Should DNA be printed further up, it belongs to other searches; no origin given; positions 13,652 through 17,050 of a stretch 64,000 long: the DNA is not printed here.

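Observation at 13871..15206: Eight tandem 56-residue DUF4214-like repeats forming the N-terminal half of a capsule-locus enzyme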

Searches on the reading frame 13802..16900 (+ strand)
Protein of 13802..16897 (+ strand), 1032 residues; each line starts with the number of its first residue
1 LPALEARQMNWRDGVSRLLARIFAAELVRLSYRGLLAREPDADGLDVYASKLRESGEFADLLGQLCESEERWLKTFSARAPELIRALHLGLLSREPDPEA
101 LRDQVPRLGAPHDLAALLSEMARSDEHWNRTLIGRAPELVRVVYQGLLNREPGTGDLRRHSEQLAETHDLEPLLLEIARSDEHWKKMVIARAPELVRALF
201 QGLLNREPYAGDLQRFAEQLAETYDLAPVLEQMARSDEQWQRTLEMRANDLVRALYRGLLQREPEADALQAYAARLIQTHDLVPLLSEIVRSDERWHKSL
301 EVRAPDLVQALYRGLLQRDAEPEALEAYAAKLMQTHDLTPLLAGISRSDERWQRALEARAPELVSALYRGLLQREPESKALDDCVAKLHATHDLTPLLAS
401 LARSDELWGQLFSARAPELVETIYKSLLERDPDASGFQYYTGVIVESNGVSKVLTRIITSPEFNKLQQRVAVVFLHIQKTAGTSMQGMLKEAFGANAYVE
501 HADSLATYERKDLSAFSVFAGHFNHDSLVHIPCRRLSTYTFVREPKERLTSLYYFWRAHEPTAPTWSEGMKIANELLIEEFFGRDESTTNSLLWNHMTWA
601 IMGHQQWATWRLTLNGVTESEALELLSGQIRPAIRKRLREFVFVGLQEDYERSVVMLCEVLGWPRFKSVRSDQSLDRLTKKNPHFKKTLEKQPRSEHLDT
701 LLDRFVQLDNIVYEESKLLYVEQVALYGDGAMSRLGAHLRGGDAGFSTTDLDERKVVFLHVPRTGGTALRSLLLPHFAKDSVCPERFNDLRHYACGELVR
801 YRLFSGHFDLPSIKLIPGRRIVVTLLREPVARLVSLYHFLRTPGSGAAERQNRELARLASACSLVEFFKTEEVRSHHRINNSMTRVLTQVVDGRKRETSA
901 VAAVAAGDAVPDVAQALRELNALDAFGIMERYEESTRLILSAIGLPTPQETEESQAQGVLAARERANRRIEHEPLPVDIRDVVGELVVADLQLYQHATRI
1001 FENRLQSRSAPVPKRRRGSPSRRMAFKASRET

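Call 6: search_protein_families(library=pfam, proteins=[window:13802-16897:+], max_evalue=1)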
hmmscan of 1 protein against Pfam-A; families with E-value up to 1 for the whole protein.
window:13802-16897:+ (1032 aa): 10 families
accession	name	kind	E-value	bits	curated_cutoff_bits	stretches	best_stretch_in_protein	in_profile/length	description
PF13946.11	DUF4214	-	9.6e-38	128.5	23.2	7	402-466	5-71/72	Domain of unknown function (DUF4214)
PF03567.20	Sulfotransfer_2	-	4e-10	40.7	22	2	471-667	10-199/252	Sulfotransferase family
PF08811.16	DUF1800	-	2.9e-08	33.7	26.1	2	248-326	242-318/419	Protein of unknown function (DUF1800)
PF10015.14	ThermoDBP-RP_arch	-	1.1e-05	25.9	25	0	115-149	20-54/78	ThermoDBP-related, archaea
PF00685.33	Sulfotransfer_1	-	3.1e-05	23.9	22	1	517-676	71-198/255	Sulfotransferase domain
PF06990.17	Gal-3-0_sulfotr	-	6e-05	22.6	27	1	784-842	110-171/402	Galactose-3-O-sulfotransferase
PF16679.11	CDT1_C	-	0.00017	22.5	25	0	346-392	20-66/96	DNA replication factor Cdt1 C-terminal domain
PF00427.26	PBS_linker_poly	-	0.00052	20.5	28.7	1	360-465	6-115/126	Phycobilisome Linker polypeptide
PF06009.19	Laminin_II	-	0.15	12.5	33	0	212-255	32-75/138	Laminin Domain II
PF20648.2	DUF6809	-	0.23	12.7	27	0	209-255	9-55/85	Family of unknown function (DUF6809)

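Call 7: search_protein_families(library=ncbifam, proteins=[window:13802-16897:+], max_evalue=1)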
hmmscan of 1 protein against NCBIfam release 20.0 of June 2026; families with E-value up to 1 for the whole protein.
window:13802-16897:+ (1032 aa): 1 family
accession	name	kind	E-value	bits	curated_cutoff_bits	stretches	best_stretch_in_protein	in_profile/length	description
TIGR03950.1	sidero_Fe_reduc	hypoth_equivalog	0.12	12.1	137.9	0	225-267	7-49/223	siderophore ferric iron reductase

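Call 12: find_homologous_proteins(query=window:13823-16897:+, max_evalue=0.00001)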
Query window:13823-16897:+ (1025 aa): 39 proteins with E <= 0.00001 among 8000 candidates.
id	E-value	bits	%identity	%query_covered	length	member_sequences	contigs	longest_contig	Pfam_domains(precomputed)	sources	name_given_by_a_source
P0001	0.0e+0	2142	92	93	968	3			PF08811.17,PF03567.21,PF13946.12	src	-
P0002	0.0e+0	1178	29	96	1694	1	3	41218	PF00427.27,PF00685.34,PF03567.21,PF13946.12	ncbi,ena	-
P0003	3.3e-259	881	53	75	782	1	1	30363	PF00685.34,PF03567.21,PF13946.12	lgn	-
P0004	1.9e-247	842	53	70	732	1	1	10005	PF00685.34,PF03567.21,PF13946.12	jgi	jgi:hypothetical protein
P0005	1.8e-220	753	40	68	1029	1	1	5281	PF00427.27,PF08457.16,PF03567.21,PF13946.12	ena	-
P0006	2.8e-209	716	43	69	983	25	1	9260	PF00427.27,PF13946.12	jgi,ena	-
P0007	1.1e-196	674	54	57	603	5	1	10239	PF00685.34,PF03567.21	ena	-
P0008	2.1e-187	643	41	68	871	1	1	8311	PF27201.1,PF13946.12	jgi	jgi:hypothetical protein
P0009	1.7e-184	634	39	71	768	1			PF02706.21,PF12318.14,PF00427.27,PF08811.17,PF03567.21,PF13946.12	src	-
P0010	2.0e-183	630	44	64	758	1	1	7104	PF00685.34,PF03567.21,PF13946.12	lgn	-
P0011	3.9e-179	616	41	68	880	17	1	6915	PF12318.14,PF00427.27,PF03096.21,PF08811.17,PF03567.21,PF13946.12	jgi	-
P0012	5.2e-176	606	40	71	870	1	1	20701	PF13946.12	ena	-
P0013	5.1e-172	593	42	69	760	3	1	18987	PF00427.27,PF17939.7,PF13946.12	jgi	jgi:hypothetical protein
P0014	5.6e-168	579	41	70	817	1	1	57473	PF02706.21,PF12318.14,PF00427.27,PF03096.21,PF08811.17,PF03567.21,PF13946.12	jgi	-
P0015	6.0e-168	579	40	50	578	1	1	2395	PF03567.21,PF13946.12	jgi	jgi:hypothetical protein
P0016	2.0e-166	574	42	70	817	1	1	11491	PF02706.21,PF12318.14,PF00427.27,PF03096.21,PF08811.17,PF03567.21,PF13946.12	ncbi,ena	-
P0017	1.4e-155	538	41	71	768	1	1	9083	PF02706.21,PF12318.14,PF00427.27,PF03096.21,PF08811.17,PF03567.21,PF13946.12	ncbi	-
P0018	1.1e-148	515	40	69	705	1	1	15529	PF08811.17,PF03567.21,PF13946.12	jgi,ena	-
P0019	2.8e-144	501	45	52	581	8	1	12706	PF13946.12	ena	-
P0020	4.2e-131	457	38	70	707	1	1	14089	PF00427.27,PF08811.17,PF03567.21,PF13946.12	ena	-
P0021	5.9e-131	457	40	59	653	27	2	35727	PF00427.27,PF03567.21,PF13946.12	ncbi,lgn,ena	-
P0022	6.8e-126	440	42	54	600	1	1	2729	PF00427.27,PF03567.21,PF13946.12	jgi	jgi:hypothetical protein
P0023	1.1e-125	439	41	58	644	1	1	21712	PF03567.21,PF13946.12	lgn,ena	-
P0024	2.2e-121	425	43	52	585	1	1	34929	PF00427.27,PF13946.12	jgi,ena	jgi:hypothetical protein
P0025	2.4e-121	425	34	70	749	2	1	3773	PF03567.21,PF13946.12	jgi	jgi:hypothetical protein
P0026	1.1e-120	423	42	54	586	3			PF12318.14,PF00427.27,PF03096.21,PF08811.17,PF03567.21,PF13946.12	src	-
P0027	4.3e-106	374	40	52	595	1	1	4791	PF13946.12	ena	-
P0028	7.5e-105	370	37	58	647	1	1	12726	PF13946.12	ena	-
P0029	5.4e-100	354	29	40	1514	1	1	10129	PF00427.27,PF04464.21,PF13946.12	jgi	jgi:GrpB-like predicted nucleotidyltransferase (UPF0157 family)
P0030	1.0e-81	294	32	44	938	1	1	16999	PF00427.27,PF04464.21,PF13946.12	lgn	-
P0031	8.2e-75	271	33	44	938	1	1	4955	PF00427.27,PF04464.21,PF13946.12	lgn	-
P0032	1.1e-70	257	36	38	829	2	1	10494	PF04230.20,PF00427.27,PF13946.12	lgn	-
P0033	5.5e-65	238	33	44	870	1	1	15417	PF04230.20,PF13946.12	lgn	-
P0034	1.2e-62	231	34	44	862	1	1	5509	PF04230.20,PF00427.27,PF13946.12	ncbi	ncbi:MAG: polysaccharide pyruvyl transferase family protein [Burkholderiales bacterium]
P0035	1.5e-58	217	47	26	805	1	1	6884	PF13847.13,PF00427.27,PF13649.13,PF13946.12,PF08241.19,PF08242.19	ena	-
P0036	2.4e-35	140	55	13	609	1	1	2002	PF04464.21,PF13946.12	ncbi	ncbi:MAG: CDP-glycerol glycerophosphotransferase family protein, partial [Candidatus Kryptoniota bac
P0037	2.7e-32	130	54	13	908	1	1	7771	PF13946.12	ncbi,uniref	ncbi:DUF4214 domain-containing protein, partial [Hydrogenophilus thiooxidans]|uniref:DUF4214 domain-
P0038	2.4e-15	74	29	15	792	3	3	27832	PF00427.27,PF13946.12,PF01841.26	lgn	-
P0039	6.1e-7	46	22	26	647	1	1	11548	PF00427.27,PF01522.27,PF13946.12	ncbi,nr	ncbi:MAG: DUF4214 domain-containing protein [Lachnospiraceae bacterium]|nr:DUF4214 domain-containing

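Call 15: search_solved_structures(query=window:13823-16897:+, max_evalue=1, show_alignments=2)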
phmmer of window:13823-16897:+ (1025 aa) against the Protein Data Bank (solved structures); distinct sequences matched with E-value up to 1: 2.
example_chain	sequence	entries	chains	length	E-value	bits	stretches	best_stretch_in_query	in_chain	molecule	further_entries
4ndz_A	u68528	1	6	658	0.076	14.3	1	512-707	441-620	Maltose-binding periplasmic protein, Heparan sulfate 2-O-sulfotransferase 1 fusion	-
3f5f_A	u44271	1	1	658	0.21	12.9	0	512-688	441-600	Maltose-binding periplasmic protein, Heparan sulfate 2-O-sulfotransferase 1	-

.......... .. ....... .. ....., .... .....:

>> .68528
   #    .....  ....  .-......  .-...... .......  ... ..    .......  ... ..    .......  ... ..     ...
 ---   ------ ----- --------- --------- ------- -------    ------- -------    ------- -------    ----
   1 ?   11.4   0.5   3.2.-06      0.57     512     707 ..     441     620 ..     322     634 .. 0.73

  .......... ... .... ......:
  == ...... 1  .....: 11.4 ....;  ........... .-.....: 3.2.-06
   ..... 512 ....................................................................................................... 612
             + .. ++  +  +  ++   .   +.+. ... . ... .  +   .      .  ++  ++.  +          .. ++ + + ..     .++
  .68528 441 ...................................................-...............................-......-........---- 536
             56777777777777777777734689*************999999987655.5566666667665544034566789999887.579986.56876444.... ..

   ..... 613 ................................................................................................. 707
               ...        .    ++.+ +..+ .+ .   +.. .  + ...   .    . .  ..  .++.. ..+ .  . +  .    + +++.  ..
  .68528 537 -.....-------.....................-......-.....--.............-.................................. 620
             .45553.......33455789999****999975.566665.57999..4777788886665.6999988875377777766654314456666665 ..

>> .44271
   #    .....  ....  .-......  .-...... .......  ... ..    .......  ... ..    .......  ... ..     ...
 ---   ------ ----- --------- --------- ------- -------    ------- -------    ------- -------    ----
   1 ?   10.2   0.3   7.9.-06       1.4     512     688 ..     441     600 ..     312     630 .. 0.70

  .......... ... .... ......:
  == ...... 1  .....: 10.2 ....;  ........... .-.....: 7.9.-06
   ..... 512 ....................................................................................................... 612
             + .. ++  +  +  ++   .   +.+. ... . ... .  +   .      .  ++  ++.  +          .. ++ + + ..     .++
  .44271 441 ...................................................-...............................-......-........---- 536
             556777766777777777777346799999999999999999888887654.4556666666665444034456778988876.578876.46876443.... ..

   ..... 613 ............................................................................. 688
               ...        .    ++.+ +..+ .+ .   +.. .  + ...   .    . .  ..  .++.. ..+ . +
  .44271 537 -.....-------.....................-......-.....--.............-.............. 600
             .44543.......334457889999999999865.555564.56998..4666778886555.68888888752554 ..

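Call 22: list_cluster_members(proteins=[P0001, window:13823-16897:+, P0002, P0016, P0021])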
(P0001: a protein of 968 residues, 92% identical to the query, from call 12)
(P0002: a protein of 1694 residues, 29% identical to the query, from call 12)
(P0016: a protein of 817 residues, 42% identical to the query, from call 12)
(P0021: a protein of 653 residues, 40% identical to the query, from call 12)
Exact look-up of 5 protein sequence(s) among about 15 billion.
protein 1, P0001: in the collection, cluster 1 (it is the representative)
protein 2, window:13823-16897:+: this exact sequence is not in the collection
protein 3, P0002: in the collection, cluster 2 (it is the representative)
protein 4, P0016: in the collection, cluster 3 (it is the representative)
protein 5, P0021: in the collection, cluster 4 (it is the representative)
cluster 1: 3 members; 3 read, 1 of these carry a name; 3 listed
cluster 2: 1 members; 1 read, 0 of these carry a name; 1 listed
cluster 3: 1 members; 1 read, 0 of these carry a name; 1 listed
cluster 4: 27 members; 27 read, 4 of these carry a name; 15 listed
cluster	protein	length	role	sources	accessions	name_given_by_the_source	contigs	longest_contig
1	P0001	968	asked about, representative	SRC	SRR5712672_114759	-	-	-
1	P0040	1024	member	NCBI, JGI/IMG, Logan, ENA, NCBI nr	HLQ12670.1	MAG TPA: DUF4214 domain-containing protein [Steroidobacteraceae bacterium] | DUF4214 domain-containing protein [Steroidobacteraceae bacterium]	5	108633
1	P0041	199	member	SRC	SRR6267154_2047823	-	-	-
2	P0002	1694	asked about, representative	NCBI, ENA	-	-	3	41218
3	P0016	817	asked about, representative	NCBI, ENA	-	-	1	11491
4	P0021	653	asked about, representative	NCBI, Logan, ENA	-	-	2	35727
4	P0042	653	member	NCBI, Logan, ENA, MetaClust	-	\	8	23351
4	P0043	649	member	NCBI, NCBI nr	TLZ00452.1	MAG: DUF4214 domain-containing protein [Gammaproteobacteria bacterium]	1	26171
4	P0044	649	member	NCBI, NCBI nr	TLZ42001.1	MAG: DUF4214 domain-containing protein [Gammaproteobacteria bacterium]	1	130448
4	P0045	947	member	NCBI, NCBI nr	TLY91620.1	MAG: DUF4214 domain-containing protein [Gammaproteobacteria bacterium]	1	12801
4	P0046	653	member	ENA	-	-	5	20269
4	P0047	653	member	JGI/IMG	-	-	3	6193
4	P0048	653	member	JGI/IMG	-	-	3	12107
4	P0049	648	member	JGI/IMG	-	-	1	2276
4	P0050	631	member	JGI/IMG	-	-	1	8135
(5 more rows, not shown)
